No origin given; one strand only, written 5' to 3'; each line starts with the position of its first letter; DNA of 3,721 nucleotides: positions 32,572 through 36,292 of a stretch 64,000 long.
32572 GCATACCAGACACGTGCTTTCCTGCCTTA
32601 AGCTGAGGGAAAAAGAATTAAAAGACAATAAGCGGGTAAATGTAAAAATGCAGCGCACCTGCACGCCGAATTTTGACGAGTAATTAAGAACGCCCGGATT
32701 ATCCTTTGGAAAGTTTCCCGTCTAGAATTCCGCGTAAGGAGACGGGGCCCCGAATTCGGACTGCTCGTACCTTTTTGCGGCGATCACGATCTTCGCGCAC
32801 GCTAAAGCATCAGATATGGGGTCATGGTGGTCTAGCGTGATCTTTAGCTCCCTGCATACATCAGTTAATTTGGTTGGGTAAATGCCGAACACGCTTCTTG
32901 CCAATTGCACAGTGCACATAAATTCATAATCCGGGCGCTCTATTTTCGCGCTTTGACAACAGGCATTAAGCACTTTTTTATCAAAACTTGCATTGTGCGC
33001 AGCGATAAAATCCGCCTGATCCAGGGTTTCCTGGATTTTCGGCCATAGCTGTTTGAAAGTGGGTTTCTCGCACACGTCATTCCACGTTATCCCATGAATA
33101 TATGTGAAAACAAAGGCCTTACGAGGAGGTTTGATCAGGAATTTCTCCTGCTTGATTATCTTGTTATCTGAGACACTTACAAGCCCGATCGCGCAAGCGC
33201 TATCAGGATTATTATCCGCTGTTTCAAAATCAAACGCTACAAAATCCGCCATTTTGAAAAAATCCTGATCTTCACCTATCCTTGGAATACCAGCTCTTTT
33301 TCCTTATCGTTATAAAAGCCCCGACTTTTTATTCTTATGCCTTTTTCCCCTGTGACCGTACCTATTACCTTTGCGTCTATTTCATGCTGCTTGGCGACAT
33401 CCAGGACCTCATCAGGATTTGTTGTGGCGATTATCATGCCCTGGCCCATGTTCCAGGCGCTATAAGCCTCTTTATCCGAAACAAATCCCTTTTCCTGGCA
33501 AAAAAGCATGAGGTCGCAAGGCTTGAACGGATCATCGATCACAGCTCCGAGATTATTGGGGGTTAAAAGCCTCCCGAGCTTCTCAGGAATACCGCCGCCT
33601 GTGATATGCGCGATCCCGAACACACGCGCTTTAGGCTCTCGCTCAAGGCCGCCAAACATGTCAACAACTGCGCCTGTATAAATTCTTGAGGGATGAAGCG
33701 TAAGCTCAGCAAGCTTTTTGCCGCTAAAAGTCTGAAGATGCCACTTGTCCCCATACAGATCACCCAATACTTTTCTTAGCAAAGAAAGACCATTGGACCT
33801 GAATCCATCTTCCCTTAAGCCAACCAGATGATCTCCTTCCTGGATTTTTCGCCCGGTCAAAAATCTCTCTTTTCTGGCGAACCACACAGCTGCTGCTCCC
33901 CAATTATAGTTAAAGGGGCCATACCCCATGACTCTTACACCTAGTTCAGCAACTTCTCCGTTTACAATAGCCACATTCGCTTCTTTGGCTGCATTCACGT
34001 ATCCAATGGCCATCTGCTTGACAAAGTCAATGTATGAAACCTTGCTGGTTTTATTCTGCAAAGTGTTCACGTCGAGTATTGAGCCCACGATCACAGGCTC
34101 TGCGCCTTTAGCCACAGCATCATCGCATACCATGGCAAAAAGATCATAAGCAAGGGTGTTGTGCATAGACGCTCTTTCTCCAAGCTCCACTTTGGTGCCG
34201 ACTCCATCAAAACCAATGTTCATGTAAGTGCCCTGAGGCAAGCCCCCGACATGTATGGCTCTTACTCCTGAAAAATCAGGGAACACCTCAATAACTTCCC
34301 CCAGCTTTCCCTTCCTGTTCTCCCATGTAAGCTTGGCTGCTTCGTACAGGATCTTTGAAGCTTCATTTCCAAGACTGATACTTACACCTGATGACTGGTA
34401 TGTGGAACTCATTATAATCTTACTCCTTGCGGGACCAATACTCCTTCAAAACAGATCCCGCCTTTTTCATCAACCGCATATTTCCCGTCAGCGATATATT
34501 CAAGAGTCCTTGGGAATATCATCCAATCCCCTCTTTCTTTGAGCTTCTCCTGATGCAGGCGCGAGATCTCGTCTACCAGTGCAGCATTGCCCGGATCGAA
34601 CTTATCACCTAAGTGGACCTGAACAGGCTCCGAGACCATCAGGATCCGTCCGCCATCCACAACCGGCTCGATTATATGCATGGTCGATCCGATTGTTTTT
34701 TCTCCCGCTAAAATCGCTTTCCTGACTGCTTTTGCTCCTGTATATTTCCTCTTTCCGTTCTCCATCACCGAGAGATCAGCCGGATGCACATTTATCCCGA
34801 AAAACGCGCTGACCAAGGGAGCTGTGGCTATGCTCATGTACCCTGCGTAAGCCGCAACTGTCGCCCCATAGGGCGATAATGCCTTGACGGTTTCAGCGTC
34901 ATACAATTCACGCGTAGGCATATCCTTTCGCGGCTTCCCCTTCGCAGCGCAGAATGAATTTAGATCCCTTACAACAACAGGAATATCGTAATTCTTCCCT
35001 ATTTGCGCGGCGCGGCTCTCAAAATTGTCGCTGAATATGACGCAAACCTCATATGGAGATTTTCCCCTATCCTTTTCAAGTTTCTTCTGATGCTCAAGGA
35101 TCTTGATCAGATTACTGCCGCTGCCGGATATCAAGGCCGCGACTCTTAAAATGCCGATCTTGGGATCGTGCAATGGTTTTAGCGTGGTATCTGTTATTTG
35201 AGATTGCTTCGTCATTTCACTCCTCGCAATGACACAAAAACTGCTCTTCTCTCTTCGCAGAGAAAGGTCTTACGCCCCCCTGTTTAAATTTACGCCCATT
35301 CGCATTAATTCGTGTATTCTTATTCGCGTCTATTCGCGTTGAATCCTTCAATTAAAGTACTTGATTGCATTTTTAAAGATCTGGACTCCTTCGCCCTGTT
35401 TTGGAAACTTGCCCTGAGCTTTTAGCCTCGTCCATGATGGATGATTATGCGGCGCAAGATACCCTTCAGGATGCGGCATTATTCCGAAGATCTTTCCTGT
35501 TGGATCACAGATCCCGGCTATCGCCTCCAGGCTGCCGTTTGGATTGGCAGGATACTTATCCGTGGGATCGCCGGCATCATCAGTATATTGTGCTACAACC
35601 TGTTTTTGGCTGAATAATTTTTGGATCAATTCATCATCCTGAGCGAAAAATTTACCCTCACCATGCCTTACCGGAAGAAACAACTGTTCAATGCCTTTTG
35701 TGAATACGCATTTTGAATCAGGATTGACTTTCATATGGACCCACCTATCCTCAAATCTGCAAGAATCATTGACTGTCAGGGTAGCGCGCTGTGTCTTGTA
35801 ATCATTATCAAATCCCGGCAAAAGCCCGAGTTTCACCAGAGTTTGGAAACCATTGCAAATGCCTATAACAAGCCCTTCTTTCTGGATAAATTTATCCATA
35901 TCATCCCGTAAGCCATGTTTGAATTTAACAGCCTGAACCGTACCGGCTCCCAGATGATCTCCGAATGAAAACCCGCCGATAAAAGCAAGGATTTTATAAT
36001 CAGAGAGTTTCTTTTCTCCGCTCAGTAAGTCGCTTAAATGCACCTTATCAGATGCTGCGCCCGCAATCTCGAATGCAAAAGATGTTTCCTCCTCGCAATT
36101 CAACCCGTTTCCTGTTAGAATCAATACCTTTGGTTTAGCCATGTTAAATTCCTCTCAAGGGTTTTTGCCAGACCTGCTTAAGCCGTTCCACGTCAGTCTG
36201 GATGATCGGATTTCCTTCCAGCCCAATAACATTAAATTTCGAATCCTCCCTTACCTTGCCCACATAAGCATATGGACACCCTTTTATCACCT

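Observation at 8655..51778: About a dozen palindromic repeat types saturate the intergenic DNA and spill into coding sequence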

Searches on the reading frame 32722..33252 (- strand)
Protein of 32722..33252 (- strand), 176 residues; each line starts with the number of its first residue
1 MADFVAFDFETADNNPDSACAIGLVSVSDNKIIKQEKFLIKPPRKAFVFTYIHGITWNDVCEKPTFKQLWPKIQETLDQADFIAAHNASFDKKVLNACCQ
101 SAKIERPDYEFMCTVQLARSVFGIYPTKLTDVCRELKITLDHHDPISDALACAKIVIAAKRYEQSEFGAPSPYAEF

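Call 56: search_protein_families(library=pfam, proteins=[window:32722-33252:-], max_evalue=0.0001)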
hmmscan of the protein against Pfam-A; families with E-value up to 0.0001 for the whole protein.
window:32722-33252:- (176 aa): 2 families
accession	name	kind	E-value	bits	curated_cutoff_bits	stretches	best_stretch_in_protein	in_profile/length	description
PF00929.31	RNase_T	-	3.8e-20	73.5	24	1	5-155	1-163/164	Exonuclease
PF16473.11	Rv2179c-like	-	5.6e-06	26.6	27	0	76-156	90-173/177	3'-5' exoribonuclease Rv2179c-like domain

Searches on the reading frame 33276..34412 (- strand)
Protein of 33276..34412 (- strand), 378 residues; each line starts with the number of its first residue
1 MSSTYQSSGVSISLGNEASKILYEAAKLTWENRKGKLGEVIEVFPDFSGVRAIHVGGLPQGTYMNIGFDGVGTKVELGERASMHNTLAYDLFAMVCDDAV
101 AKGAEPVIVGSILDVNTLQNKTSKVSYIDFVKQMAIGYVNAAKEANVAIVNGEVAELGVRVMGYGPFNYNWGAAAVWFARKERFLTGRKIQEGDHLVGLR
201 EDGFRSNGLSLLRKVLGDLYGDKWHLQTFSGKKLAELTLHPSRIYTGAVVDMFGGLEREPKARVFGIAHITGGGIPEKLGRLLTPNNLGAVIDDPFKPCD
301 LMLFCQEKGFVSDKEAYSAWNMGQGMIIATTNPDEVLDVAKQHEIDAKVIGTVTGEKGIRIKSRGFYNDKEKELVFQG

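Call 56: search_protein_families(library=pfam, proteins=[window:33276-34412:-], max_evalue=0.0001)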
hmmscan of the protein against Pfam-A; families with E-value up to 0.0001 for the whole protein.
window:33276-34412:- (378 aa): 2 families
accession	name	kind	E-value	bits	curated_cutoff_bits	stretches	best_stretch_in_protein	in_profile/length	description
PF02769.27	AIRS_C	-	2.9e-19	70.2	23.1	1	191-361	1-153/156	AIR synthase related protein, C-terminal domain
PF00586.29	AIRS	-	2e-09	38.3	24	1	59-158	10-97/112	AIR synthase related protein, N-terminal domain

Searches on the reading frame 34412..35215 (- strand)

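Call 56: search_protein_families(library=pfam, proteins=[window:34412-35215:-], max_evalue=0.0001)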
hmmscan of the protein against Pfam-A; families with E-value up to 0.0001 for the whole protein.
window:34412-35215:- (267 aa): 1 family
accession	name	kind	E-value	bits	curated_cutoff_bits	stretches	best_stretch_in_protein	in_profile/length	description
PF00551.24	Formyl_trans_N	-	3.9e-19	69.5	26.1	1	24-196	2-153/181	Formyl transferase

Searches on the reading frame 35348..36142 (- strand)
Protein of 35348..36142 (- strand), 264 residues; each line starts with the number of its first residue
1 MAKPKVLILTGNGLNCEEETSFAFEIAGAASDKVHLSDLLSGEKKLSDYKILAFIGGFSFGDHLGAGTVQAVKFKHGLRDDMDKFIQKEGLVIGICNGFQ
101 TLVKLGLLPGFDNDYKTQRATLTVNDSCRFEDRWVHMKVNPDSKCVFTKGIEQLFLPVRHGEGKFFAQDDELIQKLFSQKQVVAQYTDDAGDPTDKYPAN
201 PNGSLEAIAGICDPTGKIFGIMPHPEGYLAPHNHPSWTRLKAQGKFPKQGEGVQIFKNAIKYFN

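Call 56: search_protein_families(library=pfam, proteins=[window:35348-36142:-], max_evalue=0.0001)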
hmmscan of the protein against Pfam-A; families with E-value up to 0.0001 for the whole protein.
window:35348-36142:- (264 aa): 1 family
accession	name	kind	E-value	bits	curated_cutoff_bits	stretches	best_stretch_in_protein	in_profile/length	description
PF13507.12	GATase_5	-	2e-91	306.1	27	1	3-263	1-260/260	CobB/CobQ-like glutamine amidotransferase domain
